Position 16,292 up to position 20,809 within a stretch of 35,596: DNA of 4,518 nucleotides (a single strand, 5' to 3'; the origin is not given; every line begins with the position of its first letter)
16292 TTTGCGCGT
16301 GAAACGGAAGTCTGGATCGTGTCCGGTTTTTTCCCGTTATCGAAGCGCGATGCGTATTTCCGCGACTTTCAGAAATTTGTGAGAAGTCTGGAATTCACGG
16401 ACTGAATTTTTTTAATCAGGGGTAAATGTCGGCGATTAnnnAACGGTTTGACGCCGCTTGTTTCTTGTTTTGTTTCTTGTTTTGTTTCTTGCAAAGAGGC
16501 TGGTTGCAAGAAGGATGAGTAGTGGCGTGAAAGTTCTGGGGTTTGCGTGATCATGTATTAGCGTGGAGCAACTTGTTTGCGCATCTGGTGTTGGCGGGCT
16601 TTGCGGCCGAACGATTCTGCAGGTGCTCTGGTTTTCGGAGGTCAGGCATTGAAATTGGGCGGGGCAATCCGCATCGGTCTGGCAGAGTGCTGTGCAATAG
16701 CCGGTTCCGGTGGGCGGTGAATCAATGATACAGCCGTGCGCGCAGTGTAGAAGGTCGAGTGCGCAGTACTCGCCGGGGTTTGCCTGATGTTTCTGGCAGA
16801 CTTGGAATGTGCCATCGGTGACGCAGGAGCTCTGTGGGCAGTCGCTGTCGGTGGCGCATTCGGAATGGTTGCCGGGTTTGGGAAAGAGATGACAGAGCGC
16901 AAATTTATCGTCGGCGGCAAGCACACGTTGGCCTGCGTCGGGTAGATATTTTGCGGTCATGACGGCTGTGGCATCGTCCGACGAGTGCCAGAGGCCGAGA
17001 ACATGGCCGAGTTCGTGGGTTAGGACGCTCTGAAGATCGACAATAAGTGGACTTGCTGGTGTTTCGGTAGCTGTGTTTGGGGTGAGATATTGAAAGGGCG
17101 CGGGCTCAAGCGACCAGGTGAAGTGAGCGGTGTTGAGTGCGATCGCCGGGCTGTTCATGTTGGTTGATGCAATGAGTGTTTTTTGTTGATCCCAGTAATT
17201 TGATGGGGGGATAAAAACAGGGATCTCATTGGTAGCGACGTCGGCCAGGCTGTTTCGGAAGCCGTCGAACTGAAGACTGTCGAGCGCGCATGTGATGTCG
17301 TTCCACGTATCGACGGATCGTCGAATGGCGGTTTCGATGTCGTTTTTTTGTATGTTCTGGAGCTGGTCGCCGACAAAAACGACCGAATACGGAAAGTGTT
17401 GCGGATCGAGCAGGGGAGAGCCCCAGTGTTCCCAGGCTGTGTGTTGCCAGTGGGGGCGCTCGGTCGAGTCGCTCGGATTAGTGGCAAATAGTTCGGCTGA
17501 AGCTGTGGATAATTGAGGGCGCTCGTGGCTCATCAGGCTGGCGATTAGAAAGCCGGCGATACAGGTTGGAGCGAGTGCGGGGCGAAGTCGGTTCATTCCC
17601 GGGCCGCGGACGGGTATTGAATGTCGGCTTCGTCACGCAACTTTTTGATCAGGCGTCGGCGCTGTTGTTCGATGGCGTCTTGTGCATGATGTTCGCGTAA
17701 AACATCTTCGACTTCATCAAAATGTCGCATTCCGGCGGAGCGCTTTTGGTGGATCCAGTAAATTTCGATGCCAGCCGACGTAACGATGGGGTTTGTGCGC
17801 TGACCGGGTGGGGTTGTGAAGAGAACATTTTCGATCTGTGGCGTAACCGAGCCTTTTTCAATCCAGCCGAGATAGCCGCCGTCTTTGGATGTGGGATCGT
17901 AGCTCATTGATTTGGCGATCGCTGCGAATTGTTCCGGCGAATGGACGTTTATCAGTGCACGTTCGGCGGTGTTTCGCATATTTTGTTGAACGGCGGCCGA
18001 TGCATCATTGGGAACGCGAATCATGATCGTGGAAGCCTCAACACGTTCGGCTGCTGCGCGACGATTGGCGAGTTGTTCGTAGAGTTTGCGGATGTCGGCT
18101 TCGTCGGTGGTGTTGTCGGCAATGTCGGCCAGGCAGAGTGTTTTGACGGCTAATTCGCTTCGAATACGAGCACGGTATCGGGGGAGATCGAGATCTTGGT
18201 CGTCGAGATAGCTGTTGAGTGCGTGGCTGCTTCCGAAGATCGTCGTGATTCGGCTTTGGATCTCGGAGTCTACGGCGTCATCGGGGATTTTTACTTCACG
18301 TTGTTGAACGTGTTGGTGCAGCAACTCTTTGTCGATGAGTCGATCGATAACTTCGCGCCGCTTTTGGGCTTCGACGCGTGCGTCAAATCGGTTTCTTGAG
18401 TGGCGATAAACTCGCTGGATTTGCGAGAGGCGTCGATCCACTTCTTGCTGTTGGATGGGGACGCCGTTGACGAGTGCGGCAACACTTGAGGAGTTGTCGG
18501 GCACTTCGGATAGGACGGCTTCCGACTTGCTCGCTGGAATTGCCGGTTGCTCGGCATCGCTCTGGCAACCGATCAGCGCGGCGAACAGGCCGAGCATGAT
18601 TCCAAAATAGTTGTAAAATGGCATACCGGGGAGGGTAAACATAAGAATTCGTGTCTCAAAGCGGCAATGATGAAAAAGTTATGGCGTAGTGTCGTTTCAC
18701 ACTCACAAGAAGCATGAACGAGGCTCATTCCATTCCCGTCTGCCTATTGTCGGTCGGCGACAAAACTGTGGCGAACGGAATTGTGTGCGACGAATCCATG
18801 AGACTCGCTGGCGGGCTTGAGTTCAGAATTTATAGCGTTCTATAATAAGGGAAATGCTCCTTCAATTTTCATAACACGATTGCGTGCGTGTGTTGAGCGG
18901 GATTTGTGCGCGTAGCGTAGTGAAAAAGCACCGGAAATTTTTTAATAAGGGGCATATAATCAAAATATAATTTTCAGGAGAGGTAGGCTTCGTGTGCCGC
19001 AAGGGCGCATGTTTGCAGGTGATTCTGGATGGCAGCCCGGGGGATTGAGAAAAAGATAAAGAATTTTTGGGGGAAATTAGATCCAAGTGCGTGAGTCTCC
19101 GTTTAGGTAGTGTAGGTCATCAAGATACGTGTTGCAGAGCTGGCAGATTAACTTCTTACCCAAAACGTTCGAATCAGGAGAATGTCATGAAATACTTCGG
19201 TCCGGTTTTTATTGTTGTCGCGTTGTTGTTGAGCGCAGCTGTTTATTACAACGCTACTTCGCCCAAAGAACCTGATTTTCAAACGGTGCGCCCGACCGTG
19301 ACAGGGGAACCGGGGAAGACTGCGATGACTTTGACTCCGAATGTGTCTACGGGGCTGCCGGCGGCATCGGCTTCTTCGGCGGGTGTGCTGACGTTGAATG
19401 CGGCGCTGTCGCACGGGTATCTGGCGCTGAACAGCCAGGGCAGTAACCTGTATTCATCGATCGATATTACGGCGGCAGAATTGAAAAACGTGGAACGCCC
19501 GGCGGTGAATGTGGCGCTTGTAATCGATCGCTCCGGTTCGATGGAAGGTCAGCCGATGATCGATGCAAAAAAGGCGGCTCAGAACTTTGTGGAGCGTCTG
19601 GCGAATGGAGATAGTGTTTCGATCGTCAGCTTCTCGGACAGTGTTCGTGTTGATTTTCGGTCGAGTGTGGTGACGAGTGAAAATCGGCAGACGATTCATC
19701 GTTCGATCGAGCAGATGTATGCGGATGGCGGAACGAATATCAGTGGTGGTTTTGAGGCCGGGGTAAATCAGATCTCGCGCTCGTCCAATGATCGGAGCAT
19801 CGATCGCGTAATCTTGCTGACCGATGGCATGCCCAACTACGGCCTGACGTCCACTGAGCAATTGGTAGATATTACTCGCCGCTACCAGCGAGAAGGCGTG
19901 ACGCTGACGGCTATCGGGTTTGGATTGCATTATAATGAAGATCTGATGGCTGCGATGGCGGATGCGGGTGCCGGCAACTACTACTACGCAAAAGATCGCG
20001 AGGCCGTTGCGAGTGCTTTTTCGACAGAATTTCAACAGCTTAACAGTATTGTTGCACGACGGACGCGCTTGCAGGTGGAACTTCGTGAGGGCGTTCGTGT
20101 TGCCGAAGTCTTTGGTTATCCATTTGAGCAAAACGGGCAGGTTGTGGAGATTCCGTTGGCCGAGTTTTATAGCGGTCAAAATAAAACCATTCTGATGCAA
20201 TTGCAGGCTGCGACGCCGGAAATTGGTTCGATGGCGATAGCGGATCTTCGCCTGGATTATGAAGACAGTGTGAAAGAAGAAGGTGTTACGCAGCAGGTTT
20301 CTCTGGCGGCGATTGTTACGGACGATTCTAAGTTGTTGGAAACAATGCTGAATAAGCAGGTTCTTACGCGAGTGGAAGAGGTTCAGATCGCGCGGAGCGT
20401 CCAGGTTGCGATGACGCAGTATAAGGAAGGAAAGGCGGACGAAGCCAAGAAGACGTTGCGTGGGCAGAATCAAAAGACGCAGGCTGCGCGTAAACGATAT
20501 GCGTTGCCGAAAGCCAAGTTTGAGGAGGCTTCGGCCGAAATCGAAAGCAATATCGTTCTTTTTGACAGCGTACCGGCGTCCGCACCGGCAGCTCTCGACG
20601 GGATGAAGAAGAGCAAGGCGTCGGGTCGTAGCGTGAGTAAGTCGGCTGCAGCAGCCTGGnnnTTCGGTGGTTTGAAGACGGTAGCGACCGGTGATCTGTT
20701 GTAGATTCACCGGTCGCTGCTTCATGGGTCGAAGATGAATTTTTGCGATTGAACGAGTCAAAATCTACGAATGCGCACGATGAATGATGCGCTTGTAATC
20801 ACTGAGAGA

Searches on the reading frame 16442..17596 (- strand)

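Call 9: search_protein_families(library=pfam, proteins=[window:16442-17596:-], max_evalue=0.001)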
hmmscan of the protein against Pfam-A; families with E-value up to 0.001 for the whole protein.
window:16442-17596:- (385 aa): 1 family
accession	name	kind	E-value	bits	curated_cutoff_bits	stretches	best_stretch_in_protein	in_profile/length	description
PF00413.30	Peptidase_M10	-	2.4e-11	44.2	24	1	80-237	16-157/159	Matrixin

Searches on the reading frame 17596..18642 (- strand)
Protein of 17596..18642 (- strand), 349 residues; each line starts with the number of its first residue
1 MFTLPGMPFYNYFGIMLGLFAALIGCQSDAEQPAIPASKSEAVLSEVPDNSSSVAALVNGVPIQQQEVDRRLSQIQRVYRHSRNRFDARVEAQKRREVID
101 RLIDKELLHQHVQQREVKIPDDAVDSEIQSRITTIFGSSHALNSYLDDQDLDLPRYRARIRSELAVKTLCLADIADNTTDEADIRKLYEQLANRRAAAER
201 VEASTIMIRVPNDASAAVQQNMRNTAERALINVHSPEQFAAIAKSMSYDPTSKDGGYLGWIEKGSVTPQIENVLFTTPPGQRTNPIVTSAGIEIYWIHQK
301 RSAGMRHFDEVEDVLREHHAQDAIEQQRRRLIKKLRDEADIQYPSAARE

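Call 9: search_protein_families(library=pfam, proteins=[window:17596-18642:-], max_evalue=0.001)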
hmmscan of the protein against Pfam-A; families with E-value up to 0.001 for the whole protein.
window:17596-18642:- (349 aa): 7 families
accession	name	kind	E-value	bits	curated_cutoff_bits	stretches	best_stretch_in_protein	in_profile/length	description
PF00639.27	Rotamase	-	7.9e-15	56.1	21.7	1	206-295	2-93/97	PPIC-type PPIASE domain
PF13616.12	Rotamase_3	-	1.3e-14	55.2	22.5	1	190-295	6-110/116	PPIC-type PPIASE domain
PF13624.11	SurA_N_3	-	2.3e-13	50.8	27.2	1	49-169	35-161/162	SurA-like N-terminal domain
PF13623.11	SurA_N_2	-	1.3e-10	41.7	28.5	1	49-130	37-121/145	SurA-like N-terminal domain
PF09312.16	SurA_N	-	1.9e-09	38.2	30.8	1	54-168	4-116/118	SurA N-terminal domain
PF13145.12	Rotamase_2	-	4.2e-06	28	27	1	180-313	2-121/121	PPIC-type PPIASE domain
PF23716.1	DUF7158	-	0.00099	19.1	27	0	54-74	1-21/38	Family of unknown function (DUF7158)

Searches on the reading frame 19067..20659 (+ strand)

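Call 9: search_protein_families(library=pfam, proteins=[window:19067-20659:+], max_evalue=0.001)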
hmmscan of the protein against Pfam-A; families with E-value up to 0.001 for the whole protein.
window:19067-20659:+ (531 aa): 3 families
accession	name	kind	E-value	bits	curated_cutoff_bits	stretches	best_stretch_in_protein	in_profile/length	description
PF00092.34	VWA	-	5.3e-25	89.1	23.8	1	148-316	1-170/174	von Willebrand factor type A domain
PF13768.12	VWA_3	-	1.1e-17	64.9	27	1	148-306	2-154/155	von Willebrand factor type A domain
PF13519.12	VWA_2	-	2.4e-15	57.5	27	1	149-254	1-106/107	von Willebrand factor type A domain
